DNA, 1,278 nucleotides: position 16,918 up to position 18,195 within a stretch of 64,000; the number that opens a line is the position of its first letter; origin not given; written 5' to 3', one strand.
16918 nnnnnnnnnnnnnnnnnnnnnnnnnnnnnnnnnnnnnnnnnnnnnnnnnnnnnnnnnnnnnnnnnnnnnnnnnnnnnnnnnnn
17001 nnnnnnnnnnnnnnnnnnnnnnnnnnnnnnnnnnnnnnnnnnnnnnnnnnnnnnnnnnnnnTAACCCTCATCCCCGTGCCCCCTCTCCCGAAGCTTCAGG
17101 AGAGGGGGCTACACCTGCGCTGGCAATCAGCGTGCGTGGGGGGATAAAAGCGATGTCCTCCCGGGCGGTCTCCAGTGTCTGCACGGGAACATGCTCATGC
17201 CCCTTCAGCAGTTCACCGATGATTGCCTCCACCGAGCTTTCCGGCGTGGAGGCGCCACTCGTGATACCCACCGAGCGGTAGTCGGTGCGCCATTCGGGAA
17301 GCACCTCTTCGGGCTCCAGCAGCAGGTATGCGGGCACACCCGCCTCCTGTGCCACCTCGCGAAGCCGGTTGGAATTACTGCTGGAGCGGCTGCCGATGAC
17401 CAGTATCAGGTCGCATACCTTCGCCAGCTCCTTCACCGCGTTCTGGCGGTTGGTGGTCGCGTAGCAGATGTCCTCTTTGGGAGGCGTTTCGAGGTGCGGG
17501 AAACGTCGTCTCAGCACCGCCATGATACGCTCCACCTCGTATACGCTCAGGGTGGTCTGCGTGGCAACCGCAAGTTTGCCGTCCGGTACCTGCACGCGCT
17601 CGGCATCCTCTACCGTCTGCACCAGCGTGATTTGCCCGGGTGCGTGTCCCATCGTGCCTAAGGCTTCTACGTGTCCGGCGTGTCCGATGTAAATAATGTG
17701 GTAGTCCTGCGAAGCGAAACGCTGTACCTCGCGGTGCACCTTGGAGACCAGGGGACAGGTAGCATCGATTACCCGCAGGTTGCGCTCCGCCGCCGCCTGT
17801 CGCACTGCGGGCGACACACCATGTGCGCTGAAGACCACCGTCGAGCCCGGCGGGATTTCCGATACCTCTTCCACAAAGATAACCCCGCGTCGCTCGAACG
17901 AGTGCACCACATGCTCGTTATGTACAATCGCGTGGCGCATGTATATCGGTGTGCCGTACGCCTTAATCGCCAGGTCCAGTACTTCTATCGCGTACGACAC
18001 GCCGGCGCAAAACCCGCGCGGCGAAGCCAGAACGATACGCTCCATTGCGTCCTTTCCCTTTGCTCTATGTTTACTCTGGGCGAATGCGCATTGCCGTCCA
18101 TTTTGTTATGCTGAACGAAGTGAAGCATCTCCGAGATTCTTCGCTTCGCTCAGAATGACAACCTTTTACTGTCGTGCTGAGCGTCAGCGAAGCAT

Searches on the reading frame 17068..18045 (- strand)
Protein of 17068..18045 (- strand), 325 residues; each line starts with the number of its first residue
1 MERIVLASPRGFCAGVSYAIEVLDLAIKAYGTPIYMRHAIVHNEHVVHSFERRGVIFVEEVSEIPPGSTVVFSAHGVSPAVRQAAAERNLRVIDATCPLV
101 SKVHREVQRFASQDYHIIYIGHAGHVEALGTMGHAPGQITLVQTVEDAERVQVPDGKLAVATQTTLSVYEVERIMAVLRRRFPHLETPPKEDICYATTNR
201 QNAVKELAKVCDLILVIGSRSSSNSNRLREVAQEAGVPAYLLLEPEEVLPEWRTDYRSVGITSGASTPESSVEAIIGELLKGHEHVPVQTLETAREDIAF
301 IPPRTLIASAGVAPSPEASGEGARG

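Call 25: search_protein_families(library=pfam, proteins=[window:17068-18045:-])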
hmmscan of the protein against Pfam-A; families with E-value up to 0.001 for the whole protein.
window:17068-18045:- (325 aa): 1 family
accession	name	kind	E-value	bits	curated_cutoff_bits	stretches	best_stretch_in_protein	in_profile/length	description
PF02401.23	LYTB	-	5.3e-93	311.6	24.5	1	4-278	1-265/267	LytB protein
